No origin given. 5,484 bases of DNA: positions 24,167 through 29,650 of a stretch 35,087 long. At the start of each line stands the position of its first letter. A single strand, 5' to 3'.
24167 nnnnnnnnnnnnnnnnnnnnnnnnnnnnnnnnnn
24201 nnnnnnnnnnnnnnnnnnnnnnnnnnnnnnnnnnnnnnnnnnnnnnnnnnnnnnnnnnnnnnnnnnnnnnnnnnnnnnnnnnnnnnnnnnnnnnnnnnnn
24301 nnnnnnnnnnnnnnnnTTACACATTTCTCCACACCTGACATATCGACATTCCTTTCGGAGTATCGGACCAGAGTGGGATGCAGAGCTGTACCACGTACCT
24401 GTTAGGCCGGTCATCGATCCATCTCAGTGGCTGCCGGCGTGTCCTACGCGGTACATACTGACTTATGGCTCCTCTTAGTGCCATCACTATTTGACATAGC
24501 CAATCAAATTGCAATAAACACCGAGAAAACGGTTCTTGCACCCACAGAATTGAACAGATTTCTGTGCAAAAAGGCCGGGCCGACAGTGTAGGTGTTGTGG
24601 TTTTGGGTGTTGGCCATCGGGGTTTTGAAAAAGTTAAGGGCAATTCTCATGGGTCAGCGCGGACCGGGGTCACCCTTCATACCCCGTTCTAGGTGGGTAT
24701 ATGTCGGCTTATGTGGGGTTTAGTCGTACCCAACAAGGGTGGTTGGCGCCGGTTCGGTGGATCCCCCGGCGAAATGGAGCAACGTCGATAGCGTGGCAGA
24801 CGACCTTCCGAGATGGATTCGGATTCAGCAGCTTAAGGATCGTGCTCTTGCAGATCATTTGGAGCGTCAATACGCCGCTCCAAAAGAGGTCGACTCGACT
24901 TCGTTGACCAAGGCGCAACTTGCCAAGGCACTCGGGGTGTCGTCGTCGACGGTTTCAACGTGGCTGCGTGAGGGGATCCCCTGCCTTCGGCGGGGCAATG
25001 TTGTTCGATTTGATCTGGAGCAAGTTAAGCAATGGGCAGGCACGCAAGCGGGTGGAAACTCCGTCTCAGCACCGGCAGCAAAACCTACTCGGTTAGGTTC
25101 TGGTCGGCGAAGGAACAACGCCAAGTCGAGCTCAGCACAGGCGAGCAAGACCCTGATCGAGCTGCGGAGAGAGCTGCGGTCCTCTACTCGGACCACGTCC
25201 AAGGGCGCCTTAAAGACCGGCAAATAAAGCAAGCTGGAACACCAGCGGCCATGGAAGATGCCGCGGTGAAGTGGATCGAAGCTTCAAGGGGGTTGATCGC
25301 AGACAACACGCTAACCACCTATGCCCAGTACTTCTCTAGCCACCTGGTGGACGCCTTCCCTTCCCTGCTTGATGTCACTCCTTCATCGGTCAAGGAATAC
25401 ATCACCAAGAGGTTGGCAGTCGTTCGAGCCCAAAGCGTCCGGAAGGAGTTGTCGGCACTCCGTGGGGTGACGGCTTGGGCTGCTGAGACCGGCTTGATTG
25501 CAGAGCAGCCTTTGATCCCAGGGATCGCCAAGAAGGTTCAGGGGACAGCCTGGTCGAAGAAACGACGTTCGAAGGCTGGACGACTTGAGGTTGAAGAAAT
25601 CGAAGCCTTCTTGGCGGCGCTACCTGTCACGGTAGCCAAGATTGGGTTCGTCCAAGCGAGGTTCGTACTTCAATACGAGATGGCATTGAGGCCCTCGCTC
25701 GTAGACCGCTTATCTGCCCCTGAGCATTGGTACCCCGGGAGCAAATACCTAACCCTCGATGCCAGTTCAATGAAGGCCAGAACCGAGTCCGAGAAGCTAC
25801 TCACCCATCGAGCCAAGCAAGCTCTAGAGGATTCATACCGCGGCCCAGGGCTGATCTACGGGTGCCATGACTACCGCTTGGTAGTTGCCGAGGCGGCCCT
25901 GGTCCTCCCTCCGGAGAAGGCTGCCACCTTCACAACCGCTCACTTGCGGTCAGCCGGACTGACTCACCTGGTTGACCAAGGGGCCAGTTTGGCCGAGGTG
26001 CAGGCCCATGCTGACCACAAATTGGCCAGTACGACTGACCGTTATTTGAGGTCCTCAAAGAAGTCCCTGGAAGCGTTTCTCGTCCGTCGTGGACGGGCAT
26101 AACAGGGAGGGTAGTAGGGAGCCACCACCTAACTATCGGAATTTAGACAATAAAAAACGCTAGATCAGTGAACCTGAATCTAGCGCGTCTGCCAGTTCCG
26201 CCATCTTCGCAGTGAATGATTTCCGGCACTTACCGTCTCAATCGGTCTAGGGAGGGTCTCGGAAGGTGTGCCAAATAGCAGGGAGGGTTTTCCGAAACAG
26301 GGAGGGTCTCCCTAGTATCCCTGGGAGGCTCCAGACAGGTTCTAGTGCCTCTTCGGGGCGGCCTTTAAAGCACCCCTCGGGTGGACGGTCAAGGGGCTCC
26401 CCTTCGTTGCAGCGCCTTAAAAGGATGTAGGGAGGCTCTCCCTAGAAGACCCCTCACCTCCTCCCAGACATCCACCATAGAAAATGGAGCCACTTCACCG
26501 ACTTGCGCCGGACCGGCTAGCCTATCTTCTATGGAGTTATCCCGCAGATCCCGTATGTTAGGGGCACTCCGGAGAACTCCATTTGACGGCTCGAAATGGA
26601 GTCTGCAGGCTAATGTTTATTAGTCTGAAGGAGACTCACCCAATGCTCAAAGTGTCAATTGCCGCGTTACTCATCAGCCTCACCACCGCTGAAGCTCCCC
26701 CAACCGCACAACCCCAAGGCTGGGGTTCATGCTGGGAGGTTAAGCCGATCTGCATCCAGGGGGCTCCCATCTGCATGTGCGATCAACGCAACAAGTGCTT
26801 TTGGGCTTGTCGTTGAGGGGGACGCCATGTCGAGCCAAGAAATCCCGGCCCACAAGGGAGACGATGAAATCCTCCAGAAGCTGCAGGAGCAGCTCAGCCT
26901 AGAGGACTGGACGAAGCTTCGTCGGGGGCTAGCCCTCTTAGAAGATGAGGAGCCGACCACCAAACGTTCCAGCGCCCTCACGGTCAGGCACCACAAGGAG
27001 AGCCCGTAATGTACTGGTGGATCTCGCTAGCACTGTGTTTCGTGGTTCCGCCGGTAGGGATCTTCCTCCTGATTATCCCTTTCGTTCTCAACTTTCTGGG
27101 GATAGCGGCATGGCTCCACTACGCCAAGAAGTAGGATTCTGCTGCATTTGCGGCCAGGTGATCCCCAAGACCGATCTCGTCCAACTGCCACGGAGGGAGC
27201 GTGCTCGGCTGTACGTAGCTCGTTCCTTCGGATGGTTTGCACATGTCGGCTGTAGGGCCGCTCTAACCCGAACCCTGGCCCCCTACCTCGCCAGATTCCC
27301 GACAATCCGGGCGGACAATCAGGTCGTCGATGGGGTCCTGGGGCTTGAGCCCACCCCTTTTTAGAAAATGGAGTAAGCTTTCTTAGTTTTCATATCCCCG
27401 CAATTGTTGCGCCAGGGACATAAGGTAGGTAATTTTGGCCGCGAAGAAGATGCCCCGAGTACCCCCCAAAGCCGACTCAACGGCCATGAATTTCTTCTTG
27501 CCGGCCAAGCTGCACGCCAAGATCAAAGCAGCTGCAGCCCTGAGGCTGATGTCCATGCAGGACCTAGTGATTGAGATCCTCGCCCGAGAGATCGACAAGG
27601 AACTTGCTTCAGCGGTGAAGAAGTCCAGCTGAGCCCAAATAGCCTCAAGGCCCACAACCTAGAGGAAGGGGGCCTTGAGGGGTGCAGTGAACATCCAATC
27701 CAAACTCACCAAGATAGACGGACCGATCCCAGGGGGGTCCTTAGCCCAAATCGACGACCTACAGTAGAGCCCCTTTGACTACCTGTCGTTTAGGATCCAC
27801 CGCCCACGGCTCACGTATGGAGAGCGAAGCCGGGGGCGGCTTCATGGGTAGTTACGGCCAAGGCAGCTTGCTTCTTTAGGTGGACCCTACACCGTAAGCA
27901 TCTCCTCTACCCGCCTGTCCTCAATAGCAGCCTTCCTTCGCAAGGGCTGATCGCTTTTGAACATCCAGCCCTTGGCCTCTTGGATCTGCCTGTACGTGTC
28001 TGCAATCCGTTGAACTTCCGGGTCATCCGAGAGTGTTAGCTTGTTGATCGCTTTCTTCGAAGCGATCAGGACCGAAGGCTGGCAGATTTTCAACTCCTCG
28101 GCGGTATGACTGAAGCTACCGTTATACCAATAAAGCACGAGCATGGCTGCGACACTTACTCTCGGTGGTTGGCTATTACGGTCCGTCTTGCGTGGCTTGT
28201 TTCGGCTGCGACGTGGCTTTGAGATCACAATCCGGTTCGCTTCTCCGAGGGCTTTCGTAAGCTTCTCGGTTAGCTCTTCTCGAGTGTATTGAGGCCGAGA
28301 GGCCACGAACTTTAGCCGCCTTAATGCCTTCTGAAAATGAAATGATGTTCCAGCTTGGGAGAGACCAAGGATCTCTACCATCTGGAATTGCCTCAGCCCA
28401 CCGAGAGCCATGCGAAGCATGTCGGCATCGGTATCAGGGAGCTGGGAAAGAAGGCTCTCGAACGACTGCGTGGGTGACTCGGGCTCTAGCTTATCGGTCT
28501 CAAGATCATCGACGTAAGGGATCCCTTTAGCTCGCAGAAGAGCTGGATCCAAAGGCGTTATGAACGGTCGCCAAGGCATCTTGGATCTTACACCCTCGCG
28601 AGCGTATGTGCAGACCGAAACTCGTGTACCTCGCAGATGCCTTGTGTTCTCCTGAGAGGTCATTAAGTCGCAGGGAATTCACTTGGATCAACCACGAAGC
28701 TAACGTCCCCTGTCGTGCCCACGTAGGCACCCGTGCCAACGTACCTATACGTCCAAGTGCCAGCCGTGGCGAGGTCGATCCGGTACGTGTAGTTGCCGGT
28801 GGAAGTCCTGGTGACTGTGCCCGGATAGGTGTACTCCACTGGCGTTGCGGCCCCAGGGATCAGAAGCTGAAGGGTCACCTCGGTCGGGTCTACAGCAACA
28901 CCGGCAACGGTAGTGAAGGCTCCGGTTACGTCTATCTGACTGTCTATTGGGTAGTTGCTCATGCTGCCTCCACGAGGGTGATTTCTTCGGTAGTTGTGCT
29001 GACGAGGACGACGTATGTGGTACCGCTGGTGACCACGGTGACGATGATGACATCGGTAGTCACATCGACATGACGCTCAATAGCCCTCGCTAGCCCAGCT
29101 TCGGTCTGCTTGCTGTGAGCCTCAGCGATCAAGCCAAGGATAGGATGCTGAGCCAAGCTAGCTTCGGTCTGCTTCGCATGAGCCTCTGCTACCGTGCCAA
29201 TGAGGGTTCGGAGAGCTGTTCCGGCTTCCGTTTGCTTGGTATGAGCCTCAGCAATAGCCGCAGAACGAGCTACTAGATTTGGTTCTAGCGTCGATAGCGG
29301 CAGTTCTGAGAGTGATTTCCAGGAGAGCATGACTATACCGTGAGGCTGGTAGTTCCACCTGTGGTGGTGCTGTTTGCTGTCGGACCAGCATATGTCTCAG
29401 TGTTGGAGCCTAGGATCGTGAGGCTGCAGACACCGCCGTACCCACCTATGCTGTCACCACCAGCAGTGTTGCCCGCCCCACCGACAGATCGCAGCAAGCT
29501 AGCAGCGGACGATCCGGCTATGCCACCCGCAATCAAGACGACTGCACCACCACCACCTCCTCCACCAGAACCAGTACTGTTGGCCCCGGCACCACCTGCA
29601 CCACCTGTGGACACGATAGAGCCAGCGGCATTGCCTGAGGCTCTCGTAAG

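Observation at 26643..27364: Phage-borne cassette: secreted six-cysteine mini-protein with a 41-aa membrane peptide (toxin/immunity-like or exclusion module)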

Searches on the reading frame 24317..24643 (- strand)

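Call 19: search_protein_families(library=phrogs, proteins=[window:24317-24643:-], max_evalue=1)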
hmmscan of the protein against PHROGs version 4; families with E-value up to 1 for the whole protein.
window:24317-24643:- (108 aa): 1 family
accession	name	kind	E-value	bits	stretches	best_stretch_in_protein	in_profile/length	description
phrog_20394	-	unknown function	0.053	14.3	1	48-70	14-36/45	-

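Call 68: search_protein_families(library=pfam, proteins=[window:24317-24643:-], max_evalue=0.01)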
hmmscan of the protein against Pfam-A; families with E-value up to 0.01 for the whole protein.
window:24317-24643:- (108 aa): 0 families

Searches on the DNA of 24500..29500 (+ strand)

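Call 6: search_dna_similar(query=window:24500-29500:+, collection=phages, mode=distant)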
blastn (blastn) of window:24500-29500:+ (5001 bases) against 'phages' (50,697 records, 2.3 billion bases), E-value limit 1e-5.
No match.
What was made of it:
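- Tried and rejected: blastn of the region against deposited phages gave no match (call 6).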

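Call 70: search_rna_families(source=window, start=25900, end=27900, threshold=evalue, max_evalue=1, show_alignments=2)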
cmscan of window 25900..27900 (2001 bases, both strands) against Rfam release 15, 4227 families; matches with E-value up to 1: 0.
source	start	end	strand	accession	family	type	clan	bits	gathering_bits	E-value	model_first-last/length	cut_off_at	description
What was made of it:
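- Tried and rejected: Rfam found nothing in 25900-27900 (call 70).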

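Call 71: search_dna_similar(query=window:26150-26225:-, collection=ecoli_genomes, mode=distant, max_evalue=10, max_rows=5)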
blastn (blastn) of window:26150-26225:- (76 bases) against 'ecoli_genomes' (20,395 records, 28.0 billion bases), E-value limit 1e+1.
Records with a match: 5429; places in all: 21070; records where one place covers at least 80% of the query: 0.
Genomes with a match: 5425 of 5426; with a place that covers at least 80% of the query: 0. Places per genome that has any: lowest 1, median 4, highest 10. On chromosomes: 21062 places; on plasmids: 8.
Best place of each record, by identity: 90-95% 14; 80-90% 5415.
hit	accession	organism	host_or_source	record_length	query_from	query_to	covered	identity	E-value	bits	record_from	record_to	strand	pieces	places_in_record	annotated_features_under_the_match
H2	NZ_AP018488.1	Escherichia coli O157:H7 strain PV15-279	Homo sapiens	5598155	12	54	57%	88.4%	3e-5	56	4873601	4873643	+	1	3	tRNA-Leu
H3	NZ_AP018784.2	Escherichia coli strain SK1144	-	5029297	12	54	57%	88.4%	3e-5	56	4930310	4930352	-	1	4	tRNA-Leu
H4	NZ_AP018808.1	Escherichia coli strain E2865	Bos taurus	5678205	12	54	57%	88.4%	3e-5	56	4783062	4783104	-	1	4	tRNA-Leu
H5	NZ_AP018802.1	Escherichia coli strain E2863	Bos taurus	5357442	12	54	57%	88.4%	3e-5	56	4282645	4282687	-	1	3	tRNA-Leu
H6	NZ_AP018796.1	Escherichia coli strain E2855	Bos taurus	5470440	12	54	57%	88.4%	3e-5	56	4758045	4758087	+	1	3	tRNA-Leu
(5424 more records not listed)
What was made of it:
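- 26172..26214 (-): 5' half of a tRNA-Leu(CAG)-like sequence, the probable attP core. The hairpin plus T-run at about 26143-26175 on the minus strand would terminate the truncated tRNA after integration. It is 88% identical over 43 nt to annotated tRNA-Leu genes in 5425 of 5426 E. coli genomes (call 71).
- Checked: The true attP core is the 5' half of a tRNA-Leu at 26172-26214 on the minus strand (call 71), about 430 nt upstream of ORF1.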

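Call 93: search_dna_similar(query=L014:7800-7900:-, collection=ecoli_genomes, mode=distant, max_evalue=10, max_rows=4)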
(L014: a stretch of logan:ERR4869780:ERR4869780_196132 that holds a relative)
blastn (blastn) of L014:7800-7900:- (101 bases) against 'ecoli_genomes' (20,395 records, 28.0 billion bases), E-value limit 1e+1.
No match.

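Call 94: search_rna_families(source=L014, start=7700, end=8050, threshold=evalue, max_evalue=10, show_alignments=2)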
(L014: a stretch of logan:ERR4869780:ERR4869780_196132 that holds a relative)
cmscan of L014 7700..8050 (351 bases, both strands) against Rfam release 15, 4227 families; matches with E-value up to 10: 3.
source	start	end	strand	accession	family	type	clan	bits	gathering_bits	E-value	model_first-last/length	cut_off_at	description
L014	7834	8050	-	RF00023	tmRNA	Gene;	CL00001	19.9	47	2.8e-06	150-374/374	5'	transfer-messenger RNA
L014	7765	7861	-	RF04321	tmRNA_permuted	Gene;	-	13.6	47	0.91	36-94/213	no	permuted transfer-messenger RNA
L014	7832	7942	+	RF01056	Magnesium-II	Cis-reg; riboswitch;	-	11.9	40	8.3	1-115/115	no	Magnesium riboswitch aptamer (Magnesium responsive RNA element)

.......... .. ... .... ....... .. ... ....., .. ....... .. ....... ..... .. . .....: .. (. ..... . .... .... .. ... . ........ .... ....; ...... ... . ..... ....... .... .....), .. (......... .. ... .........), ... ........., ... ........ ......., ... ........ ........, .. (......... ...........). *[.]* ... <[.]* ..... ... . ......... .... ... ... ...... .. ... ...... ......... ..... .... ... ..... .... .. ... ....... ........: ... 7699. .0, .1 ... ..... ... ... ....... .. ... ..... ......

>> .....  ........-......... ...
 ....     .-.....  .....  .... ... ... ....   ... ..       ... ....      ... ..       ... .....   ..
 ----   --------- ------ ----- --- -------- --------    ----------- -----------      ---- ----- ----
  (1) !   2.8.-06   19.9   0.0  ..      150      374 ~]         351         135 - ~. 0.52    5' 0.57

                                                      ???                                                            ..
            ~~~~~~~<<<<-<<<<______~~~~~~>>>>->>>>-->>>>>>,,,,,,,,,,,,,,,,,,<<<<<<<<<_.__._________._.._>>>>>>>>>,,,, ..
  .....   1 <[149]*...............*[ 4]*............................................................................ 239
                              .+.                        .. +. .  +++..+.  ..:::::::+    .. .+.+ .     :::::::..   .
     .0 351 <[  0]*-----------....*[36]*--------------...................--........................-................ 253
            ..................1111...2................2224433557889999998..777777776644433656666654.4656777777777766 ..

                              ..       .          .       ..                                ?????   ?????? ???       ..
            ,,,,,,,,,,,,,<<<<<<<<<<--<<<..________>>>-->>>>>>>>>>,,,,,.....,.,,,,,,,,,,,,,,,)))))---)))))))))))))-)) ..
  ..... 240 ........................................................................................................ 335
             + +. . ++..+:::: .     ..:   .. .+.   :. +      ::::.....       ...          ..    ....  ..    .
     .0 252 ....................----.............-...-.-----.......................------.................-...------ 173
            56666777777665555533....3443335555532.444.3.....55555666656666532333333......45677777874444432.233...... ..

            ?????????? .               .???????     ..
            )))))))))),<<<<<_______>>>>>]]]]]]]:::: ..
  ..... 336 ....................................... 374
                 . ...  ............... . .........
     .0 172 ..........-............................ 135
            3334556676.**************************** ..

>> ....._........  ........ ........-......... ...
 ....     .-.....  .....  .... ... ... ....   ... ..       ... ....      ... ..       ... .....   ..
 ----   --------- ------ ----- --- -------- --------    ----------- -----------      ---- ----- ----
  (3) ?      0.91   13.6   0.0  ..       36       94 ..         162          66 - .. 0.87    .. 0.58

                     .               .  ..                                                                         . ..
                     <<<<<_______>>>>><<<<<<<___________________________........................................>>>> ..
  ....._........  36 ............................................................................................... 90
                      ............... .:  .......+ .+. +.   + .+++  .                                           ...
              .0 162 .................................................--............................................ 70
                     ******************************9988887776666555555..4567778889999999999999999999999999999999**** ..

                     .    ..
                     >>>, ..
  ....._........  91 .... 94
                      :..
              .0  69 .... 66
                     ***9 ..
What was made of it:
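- Att-proximal in two unrelated temperate phages: a tRNA-Leu half in the window (call 71) and a tmRNA 3' fragment 110-170 nt upstream of the peptide gene in L014 (call 94).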

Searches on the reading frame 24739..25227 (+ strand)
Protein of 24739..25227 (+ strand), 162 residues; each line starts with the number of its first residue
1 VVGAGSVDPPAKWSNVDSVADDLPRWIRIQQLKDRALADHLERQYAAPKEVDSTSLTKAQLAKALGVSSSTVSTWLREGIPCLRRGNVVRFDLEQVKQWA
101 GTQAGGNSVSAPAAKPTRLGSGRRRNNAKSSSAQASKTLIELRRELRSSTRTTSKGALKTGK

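Call 7: search_protein_families(library=pfam, proteins=[window:24739-25227:+], max_evalue=1)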
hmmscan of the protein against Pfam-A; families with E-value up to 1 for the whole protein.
window:24739-25227:+ (162 aa): 29 families (the best 25 are shown)
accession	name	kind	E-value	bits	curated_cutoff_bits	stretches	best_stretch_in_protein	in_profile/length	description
PF12728.13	HTH_17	-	3.5e-06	27.6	27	1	56-100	2-47/51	Helix-turn-helix domain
PF14549.12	P22_Cro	-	0.00018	21.6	30.2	1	58-85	12-38/60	DNA-binding transcriptional regulator Cro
PF07022.19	Phage_CI_repr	-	0.0002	22.1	22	1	58-77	15-34/65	Bacteriophage CI repressor helix-turn-helix domain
PF13560.12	HTH_31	-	0.00032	21.4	27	1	35-89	12-48/64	Helix-turn-helix domain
PF13384.12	HTH_23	-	0.00059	20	24.6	1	56-77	18-39/50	Homeodomain-like domain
PF15943.11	YdaS_toxin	-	0.001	19.3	30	1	59-82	12-37/65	Bacterial toxin YdaS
PF01381.28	HTH_3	-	0.0045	17.4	23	1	56-77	10-31/55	Helix-turn-helix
PF04218.19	CENP-B_N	-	0.0049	16.9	21.2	1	49-77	17-44/53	CENP-B N-terminal DNA-binding domain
PF04545.22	Sigma70_r4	-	0.0056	16.6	24.1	1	56-84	21-49/50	Sigma-70, region 4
PF20432.4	Xre-like-HTH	-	0.0081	16.9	25.8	1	52-76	20-43/63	Antitoxin Xre-like helix-turn-helix domain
PF13545.12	HTH_Crp_2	-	0.0091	16.4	27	1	51-77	18-44/70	Crp-like helix-turn-helix domain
PF13411.12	MerR_1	-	0.011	16.3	21.6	1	59-96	4-43/69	MerR HTH family regulatory protein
PF07471.18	Phage_Nu1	-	0.017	15.1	30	1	57-100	4-50/164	Phage DNA packaging protein Nu1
PF04967.18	HTH_10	-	0.018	15.2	23.1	1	57-78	25-46/53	HTH DNA binding domain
PF01047.28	MarR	-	0.025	14.9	24.6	1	55-77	17-39/59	MarR family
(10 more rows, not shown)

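Call 19: search_protein_families(library=phrogs, proteins=[window:24739-25227:+], max_evalue=1)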
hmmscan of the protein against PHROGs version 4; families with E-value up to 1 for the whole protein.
window:24739-25227:+ (162 aa): 46 families (the best 25 are shown)
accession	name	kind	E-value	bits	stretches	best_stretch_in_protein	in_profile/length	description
phrog_57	-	head and packaging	1.1e-12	49.2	1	52-147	9-96/199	terminase small subunit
phrog_66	-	integration and excision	6.6e-10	40.2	1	42-131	80-171/412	excisionase and transcriptional regulator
phrog_15534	-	DNA, RNA and nucleotide metabolism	1.1e-08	36.5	1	37-100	22-88/93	HTH DNA binding protein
phrog_7676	-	unknown function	9.4e-06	26.8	1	51-86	13-48/86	-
phrog_141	-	head and packaging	3.2e-05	24.4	1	49-102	9-62/183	terminase small subunit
phrog_668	-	DNA, RNA and nucleotide metabolism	5e-05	24.1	1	49-103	57-113/181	HTH DNA binding protein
phrog_409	-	transcription regulation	5.1e-05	24.8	1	57-82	26-51/127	transcriptional regulator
phrog_1729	-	unknown function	5.1e-05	24.4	1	27-102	67-140/142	-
phrog_597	-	DNA, RNA and nucleotide metabolism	0.00015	22.8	1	38-102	95-163/200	DNA binding protein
phrog_8008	-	DNA, RNA and nucleotide metabolism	0.00019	22.1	1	58-81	17-40/66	DNA binding protein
phrog_4779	-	transcription regulation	0.00033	22.1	1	52-90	12-50/98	transcriptional regulator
phrog_2474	-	transcription regulation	0.00041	21.3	1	42-79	36-72/118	MerR-like transcriptional regulator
phrog_7061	-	DNA, RNA and nucleotide metabolism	0.00065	21.2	1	54-78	43-67/70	HTH DNA binding protein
phrog_8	-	transcription regulation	0.0022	18.5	1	52-78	167-193/346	transcriptional regulator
phrog_2907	-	integration and excision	0.003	18.9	1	53-84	4-35/117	excisionase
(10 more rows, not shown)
